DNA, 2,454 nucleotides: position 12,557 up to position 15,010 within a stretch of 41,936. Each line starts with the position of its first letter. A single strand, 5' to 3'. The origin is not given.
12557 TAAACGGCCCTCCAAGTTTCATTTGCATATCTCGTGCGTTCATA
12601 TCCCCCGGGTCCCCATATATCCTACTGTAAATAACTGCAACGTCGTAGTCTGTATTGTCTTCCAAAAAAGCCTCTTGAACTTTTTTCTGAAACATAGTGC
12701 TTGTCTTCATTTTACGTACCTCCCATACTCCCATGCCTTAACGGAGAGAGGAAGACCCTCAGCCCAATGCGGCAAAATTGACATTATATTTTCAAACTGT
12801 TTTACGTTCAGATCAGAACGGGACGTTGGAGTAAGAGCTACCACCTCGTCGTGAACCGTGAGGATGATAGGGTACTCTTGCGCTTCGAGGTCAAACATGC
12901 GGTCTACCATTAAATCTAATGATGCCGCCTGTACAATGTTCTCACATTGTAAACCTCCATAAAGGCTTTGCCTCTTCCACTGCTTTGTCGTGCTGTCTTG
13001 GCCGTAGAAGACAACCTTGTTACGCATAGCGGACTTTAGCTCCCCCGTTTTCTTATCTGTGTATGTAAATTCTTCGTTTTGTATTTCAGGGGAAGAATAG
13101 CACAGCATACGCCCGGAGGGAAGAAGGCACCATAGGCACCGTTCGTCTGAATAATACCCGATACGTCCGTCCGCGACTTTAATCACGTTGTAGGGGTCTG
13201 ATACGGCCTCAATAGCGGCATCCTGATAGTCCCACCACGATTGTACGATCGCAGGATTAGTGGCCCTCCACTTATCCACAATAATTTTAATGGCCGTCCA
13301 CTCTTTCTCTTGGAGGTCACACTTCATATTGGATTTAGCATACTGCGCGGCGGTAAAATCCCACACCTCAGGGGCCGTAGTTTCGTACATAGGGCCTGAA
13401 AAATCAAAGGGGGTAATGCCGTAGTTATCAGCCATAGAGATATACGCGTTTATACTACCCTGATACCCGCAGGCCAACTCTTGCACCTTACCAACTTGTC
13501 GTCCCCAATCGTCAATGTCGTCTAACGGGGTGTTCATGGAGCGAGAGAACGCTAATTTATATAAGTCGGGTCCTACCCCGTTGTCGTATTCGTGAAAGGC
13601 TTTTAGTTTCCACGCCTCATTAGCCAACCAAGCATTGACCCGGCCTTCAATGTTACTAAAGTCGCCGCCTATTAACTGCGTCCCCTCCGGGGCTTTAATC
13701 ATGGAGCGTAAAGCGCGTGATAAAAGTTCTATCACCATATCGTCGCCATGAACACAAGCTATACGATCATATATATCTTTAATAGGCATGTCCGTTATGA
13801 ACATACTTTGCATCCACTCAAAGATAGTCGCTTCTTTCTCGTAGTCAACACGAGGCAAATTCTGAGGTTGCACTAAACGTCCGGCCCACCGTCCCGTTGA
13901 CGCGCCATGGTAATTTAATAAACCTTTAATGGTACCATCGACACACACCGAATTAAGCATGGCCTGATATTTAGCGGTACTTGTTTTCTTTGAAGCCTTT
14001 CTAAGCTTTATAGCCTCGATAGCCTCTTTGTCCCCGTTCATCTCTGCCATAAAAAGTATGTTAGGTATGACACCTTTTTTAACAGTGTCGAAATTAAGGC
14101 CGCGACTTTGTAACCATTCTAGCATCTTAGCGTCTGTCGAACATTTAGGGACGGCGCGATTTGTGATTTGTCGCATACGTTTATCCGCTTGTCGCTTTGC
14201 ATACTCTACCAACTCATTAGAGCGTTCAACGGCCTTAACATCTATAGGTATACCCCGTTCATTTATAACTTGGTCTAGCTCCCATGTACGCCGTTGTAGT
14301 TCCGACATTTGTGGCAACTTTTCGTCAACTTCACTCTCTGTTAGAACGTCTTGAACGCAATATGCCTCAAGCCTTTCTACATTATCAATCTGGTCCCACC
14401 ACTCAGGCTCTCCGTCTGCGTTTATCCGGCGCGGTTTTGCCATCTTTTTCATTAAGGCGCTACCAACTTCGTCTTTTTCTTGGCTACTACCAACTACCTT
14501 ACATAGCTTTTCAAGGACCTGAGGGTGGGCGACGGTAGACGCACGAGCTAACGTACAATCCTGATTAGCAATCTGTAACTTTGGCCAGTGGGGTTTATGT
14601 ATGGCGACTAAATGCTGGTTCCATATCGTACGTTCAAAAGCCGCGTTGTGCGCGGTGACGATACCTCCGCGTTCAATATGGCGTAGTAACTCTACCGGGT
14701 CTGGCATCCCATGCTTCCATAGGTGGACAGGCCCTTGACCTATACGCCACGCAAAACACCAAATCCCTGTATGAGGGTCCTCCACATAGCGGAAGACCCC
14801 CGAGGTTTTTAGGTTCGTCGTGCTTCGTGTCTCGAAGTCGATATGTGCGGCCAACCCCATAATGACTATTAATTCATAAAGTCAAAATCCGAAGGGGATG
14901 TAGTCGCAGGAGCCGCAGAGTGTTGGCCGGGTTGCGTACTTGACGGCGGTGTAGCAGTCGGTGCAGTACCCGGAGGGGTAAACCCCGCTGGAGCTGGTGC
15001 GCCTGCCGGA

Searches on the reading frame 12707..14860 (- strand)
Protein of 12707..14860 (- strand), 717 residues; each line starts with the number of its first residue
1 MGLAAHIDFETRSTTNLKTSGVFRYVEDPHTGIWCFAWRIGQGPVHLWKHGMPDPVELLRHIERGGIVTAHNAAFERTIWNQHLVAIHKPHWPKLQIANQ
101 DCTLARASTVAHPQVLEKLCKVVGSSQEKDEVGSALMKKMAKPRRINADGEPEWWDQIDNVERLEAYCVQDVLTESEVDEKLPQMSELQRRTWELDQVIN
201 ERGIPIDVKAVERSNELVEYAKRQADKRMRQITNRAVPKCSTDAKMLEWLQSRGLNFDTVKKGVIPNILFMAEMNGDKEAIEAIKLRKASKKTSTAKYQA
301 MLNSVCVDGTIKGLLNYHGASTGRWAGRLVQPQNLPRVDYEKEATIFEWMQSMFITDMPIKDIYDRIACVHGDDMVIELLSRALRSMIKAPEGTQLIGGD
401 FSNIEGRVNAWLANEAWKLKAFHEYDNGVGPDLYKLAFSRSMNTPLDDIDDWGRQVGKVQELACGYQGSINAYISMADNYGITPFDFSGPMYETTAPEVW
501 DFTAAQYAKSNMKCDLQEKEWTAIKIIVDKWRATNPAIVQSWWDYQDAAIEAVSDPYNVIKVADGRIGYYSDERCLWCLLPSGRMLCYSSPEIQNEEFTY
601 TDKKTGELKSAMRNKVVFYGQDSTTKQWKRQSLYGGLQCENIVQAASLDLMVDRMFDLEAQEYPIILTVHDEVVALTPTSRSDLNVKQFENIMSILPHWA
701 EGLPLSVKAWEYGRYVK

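Call 10: search_protein_families(library=pfam, proteins=[window:12707-14860:-], max_evalue=0.001)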
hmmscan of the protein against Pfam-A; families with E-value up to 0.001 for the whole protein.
window:12707-14860:- (717 aa): 1 family
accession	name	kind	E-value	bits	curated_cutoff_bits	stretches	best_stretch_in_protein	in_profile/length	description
PF00476.26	DNA_pol_A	-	3.1e-10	40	34.3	1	270-462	64-215/381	DNA polymerase family A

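Call 13: search_dna_similar(query=window:12707-14860:-, collection=phages, mode=protein, max_rows=20)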
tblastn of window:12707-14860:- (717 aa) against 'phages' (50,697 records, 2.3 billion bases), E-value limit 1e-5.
Records with a match: 1722; places in all: 1743; records where one place covers at least 80% of the query: 1626.
Best place of each record, by identity: <60% 1722.
By first word of the organism name: Salmonella 451; Escherichia 259; Streptococcus 130; Bacteroides 105; Staphylococcus 84; Xanthomonas 60; Microbacterium 57; Vibrio 47; Pseudomonas 31; Klebsiella 29; and 98 more.
By host as written in the record: Escherichia coli 138; - 120; Salmonella enterica 73; Salmonella enterica subsp. enterica serovar Typhimurium 73; Salmonella enterica subsp. enterica serovar Enteritidis 60; Salmonella sp. 48; Vibrio lentus 34; Staphylococcus aureus 32; and 565 more.
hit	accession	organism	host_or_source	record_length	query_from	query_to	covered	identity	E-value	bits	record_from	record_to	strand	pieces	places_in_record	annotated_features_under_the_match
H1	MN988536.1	Rhizobium phage RHph_N65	Rhizobium phaseoli INC1-2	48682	7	717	99%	34.7%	1e-120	404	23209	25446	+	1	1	DNA polymerase protein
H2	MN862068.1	Brevundimonas phage vB_BsubS-Delta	Brevundimonas subvibrioides ATCC 15264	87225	5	717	99%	34.4%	5e-106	361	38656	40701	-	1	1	DNA polymerase I | DNA helicase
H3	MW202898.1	Caudoviricetes sp.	Manatee Spring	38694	6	717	99%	34.3%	4e-109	370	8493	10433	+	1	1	DNA polymerase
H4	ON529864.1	Brevundimonas phage vB_BgoS-Fanboy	Brevundimonas goettingensis LVF2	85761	5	717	99%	34.2%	1e-105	360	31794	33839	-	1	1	DNA polymerase | P-loop containing nucleoside triphosphate hydrolase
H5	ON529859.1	Brevundimonas phage vB_BgoS-BabaJaga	Brevundimonas goettingensis LVF2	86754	5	717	99%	34.2%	1e-105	360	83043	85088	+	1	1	DNA polymerase | hypothetical protein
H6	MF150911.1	Ralstonia phage DU_RP_II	Ralstonia solanacearum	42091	6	717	99%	34.1%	8e-111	375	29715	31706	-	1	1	putative DNA polymerase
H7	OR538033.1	Ralstonia phage C22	Ralstonia sp. RS3/1-1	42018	6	717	99%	34.0%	6e-109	369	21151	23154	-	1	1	hypothetical protein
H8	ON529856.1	Brevundimonas phage vB_BpoS-Leszy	Brevundimonas pondensis LVF1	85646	5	717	99%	33.8%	6e-107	363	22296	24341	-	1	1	DNA polymerase | P-loop containing nucleoside triphosphate hydrolase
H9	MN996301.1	Ralstonia phage RpY1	Ralstonia solanacearum SL341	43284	6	717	99%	33.5%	1e-108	369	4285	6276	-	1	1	putative DNA polymerase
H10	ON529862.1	Brevundimonas phage vB_BpoS-Poludnitsa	Brevundimonas pondensis LVF1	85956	5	717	99%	33.4%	8e-104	355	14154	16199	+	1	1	DNA polymerase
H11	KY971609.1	Pseudomonas phage PspYZU01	Pseudomonas sp.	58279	6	717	99%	33.0%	3e-99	342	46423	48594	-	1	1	hypothetical protein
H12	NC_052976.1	Pseudomonas phage PspYZU01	Pseudomonas sp.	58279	6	717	99%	33.0%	3e-99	342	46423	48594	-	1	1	DNA polymerase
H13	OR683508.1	Pseudomonas phage Ppu-503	Pseudomonas sp.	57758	6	717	99%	32.8%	5e-97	335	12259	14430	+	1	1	DNA polymerase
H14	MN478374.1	Bacteriophage Phobos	-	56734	6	717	99%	32.7%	3e-96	332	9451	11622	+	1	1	DNA polymerase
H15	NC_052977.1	Bacteriophage Phobos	-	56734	6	717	99%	32.7%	3e-96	332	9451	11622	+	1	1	DNA polymerase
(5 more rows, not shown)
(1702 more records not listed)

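Call 21: find_related_loci(query=window:12707-14860:-, collection=viral_contigs, flank=10000)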
Query window:12707-14860:- (717 aa) in viral_contigs; peptide patterns used: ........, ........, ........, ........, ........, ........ (x = any residue, [..] = any of these).
9 stretches matched a pattern; 5 encode a relative of the query (tblastn E <= 1e-3); 5 distinct loci.
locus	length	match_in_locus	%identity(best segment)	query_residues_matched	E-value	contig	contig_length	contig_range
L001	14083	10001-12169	57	5-717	0e+0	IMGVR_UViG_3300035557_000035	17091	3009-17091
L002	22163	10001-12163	55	2-717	0e+0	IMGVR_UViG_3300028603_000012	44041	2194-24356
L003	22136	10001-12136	55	1-717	0e+0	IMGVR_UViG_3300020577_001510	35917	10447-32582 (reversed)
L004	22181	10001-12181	53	1-717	0e+0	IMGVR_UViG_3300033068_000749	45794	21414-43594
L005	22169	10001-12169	57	5-717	0e+0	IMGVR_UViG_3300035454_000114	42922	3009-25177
